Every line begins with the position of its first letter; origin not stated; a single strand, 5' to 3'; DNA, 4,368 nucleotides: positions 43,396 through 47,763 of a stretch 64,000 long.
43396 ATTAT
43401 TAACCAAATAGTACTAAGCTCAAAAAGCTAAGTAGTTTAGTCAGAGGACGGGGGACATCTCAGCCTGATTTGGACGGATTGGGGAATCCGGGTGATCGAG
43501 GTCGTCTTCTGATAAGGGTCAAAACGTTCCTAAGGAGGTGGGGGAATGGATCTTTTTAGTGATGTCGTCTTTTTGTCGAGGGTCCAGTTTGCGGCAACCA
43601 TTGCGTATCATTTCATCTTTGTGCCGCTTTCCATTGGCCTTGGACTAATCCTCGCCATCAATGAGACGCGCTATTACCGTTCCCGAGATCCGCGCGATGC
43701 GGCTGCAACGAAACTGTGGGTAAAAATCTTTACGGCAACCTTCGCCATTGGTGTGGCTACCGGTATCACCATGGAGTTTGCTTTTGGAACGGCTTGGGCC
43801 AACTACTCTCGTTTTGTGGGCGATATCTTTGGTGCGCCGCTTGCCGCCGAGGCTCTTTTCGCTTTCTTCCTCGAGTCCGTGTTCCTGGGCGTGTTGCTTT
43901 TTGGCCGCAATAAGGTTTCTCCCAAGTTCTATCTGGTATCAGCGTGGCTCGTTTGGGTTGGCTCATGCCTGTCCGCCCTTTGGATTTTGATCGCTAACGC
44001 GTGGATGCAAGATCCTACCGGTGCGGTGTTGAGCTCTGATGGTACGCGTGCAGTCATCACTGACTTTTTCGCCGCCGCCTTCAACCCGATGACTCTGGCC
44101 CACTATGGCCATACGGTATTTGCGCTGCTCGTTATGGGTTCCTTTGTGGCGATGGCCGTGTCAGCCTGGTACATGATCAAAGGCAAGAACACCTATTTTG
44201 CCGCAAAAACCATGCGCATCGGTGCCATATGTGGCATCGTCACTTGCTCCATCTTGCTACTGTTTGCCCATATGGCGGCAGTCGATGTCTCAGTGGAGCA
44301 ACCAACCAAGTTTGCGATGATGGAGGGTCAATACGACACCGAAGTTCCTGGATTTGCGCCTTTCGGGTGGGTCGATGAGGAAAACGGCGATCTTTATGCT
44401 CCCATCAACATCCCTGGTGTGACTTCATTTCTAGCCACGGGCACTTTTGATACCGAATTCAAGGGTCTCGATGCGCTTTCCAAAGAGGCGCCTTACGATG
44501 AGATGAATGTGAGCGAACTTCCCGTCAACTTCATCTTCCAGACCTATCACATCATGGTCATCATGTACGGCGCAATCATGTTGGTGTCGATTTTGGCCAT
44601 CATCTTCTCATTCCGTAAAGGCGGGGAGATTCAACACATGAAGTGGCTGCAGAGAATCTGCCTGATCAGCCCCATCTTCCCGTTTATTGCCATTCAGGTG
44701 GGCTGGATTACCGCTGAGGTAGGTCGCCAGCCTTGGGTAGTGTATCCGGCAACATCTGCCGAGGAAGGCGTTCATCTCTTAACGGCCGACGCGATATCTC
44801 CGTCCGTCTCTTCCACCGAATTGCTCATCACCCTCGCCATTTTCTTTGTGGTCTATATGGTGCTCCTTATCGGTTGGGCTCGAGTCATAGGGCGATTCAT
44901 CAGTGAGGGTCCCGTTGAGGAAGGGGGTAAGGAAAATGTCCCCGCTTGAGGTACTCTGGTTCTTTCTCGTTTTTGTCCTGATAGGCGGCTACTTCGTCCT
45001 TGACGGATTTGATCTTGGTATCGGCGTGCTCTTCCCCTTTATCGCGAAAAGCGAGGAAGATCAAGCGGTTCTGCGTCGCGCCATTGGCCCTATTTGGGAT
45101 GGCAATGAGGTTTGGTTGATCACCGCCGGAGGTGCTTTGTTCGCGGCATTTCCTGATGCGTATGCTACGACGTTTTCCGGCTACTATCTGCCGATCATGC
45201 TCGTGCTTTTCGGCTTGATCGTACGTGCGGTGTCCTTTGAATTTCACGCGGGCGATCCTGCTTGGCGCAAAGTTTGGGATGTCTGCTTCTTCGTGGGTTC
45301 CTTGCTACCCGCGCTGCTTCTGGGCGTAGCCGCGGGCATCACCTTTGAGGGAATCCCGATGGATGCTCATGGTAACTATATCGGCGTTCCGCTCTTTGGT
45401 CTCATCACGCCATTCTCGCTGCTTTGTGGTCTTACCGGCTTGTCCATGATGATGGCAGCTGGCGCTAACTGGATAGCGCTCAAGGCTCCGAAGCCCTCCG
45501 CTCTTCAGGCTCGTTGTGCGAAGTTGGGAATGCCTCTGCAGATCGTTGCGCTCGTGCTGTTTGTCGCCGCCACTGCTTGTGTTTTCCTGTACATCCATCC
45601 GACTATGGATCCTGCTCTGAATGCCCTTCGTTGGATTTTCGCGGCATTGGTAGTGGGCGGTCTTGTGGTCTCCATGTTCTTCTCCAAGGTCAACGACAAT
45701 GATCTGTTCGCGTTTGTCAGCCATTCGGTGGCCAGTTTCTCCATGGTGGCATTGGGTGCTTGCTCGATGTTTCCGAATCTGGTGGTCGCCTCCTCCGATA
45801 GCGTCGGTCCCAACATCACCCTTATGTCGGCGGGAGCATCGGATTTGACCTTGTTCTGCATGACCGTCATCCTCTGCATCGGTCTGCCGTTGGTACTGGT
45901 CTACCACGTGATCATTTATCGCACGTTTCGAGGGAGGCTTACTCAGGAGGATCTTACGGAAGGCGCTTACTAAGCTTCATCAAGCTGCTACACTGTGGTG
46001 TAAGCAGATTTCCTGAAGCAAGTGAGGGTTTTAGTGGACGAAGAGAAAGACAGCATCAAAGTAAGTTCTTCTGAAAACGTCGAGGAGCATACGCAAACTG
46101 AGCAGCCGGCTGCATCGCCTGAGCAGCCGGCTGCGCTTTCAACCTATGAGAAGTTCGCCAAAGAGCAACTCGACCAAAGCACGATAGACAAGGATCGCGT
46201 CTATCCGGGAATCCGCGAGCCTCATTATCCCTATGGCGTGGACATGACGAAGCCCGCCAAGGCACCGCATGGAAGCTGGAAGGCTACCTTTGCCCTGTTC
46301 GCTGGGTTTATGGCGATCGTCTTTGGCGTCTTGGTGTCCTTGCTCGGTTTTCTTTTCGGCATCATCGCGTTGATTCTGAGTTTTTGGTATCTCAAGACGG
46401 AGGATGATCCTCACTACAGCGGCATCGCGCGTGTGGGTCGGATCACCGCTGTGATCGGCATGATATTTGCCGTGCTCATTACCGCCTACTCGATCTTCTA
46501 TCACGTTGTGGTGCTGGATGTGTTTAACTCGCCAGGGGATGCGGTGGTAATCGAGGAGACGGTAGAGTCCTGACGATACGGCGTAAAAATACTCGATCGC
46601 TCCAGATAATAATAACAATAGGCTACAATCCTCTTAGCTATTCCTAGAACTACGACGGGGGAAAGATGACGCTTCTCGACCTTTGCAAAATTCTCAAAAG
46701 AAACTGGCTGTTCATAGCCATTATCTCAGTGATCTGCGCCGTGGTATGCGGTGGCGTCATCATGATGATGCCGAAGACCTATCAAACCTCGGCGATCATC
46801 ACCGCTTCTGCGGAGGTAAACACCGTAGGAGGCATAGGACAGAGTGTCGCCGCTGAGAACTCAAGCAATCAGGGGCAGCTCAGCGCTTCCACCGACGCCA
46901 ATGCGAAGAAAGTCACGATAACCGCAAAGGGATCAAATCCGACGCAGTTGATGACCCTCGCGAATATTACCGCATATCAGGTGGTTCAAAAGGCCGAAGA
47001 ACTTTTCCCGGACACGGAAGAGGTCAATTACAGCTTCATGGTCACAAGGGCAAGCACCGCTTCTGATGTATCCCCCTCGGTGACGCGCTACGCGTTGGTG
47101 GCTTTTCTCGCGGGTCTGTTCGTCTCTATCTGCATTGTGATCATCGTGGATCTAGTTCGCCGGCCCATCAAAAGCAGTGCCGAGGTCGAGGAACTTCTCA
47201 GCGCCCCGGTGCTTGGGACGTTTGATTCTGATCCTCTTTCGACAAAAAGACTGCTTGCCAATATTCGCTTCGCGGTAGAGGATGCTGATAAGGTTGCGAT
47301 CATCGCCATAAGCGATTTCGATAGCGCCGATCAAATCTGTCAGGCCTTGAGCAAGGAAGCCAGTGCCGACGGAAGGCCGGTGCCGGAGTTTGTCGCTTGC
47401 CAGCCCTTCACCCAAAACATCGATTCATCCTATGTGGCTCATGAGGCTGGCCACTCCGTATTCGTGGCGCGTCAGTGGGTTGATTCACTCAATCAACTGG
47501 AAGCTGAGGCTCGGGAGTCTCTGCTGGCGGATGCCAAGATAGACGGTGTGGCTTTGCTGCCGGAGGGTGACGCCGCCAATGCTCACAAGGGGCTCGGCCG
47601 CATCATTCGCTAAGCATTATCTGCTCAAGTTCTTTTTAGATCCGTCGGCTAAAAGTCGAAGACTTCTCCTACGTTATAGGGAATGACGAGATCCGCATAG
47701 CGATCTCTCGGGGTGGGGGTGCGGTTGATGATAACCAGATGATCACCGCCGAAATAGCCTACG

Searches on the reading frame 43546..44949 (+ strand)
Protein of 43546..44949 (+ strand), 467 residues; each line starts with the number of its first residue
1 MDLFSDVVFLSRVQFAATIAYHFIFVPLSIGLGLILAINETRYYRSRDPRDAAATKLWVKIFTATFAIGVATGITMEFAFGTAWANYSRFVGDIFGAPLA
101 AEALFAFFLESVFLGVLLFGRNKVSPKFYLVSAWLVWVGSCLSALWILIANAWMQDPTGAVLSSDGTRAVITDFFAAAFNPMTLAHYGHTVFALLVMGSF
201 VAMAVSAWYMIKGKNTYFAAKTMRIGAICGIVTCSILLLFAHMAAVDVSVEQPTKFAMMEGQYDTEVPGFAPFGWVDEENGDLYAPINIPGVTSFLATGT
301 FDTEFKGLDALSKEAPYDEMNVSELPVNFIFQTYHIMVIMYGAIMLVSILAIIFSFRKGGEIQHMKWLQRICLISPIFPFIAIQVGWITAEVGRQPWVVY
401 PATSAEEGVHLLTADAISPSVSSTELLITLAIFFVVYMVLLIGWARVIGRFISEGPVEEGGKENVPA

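Call 4: search_protein_families(library=pfam, proteins=[window:43546-44949:+])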
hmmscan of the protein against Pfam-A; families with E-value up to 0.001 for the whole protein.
window:43546-44949:+ (467 aa): 1 family
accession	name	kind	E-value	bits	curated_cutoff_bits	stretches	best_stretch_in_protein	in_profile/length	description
PF01654.22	Cyt_bd_oxida_I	-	4.8e-141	470.6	26.2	1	10-456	1-418/418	Cytochrome bd terminal oxidase subunit I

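Call 9: find_encoding_contigs(protein=window:43546-44949:+, flank=6000, max_places=10)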
Protein window:43546-44949:+ (467 aa): no gene with exactly this product is on record in the collection.

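Call 19: list_cluster_members(proteins=[P0001, P0121, window:43546-44946:+, P0040])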
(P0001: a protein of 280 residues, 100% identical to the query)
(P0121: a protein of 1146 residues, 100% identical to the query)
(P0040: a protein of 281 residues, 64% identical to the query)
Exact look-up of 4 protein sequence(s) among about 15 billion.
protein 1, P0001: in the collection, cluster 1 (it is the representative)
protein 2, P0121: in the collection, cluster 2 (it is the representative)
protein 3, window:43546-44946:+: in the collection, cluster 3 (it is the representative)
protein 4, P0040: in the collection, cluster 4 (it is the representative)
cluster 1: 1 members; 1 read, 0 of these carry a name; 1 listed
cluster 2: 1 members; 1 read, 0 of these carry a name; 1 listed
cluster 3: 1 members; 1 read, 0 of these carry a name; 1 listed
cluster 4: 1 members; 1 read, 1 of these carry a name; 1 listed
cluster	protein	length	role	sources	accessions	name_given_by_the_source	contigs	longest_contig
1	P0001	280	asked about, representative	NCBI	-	-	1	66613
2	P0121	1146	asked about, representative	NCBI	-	-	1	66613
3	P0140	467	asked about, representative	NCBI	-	-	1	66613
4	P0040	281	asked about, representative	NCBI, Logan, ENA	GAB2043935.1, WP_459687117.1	tyrosine-type DNA invertase PsrA [Agathobaculum sp. TL06]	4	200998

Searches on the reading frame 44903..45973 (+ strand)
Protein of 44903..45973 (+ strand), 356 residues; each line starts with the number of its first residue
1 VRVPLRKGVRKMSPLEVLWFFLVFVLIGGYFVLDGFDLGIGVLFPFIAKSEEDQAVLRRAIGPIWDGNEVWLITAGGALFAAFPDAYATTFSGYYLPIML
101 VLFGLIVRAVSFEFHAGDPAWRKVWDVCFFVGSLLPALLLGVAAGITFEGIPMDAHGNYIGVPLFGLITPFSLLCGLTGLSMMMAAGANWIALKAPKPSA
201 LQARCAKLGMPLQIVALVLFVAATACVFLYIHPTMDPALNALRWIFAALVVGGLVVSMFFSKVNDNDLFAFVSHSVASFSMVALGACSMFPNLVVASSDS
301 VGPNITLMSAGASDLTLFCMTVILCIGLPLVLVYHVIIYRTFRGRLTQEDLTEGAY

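Call 4: search_protein_families(library=pfam, proteins=[window:44903-45973:+])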
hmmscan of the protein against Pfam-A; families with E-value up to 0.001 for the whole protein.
window:44903-45973:+ (356 aa): 1 family
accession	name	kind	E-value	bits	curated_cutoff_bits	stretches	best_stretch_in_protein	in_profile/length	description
PF02322.20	Cyt_bd_oxida_II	-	7.5e-91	305.1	35.6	1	15-342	1-302/302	Cytochrome bd terminal oxidase subunit II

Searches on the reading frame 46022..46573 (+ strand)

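Call 29: search_protein_families(library=ncbifam, proteins=[window:46022-46573:+], max_evalue=0.00001)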
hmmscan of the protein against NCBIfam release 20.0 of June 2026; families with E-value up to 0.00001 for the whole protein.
window:46022-46573:+ (183 aa): 1 family
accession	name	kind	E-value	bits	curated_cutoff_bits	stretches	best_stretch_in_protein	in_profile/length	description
NF040945.1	CCC_membrane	equivalog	9.4e-07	29.1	65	1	88-164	2-82/99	CCC motif membrane protein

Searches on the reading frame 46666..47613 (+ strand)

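Call 29: search_protein_families(library=ncbifam, proteins=[window:46666-47613:+], max_evalue=0.00001)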
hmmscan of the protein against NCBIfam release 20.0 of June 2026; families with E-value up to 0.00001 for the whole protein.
window:46666-47613:+ (315 aa): 2 families
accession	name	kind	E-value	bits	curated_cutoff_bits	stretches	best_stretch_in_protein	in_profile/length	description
TIGR01006.1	polys_exp_MPA1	subfamily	2.8e-11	43.3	296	1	69-186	107-221/226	CspC family polysaccharide chain length determinant protein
TIGR03007.1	pepcterm_ChnLen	equivalog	5.3e-09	34.8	278.85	0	6-45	7-45/498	XrtA system polysaccharide chain length determinant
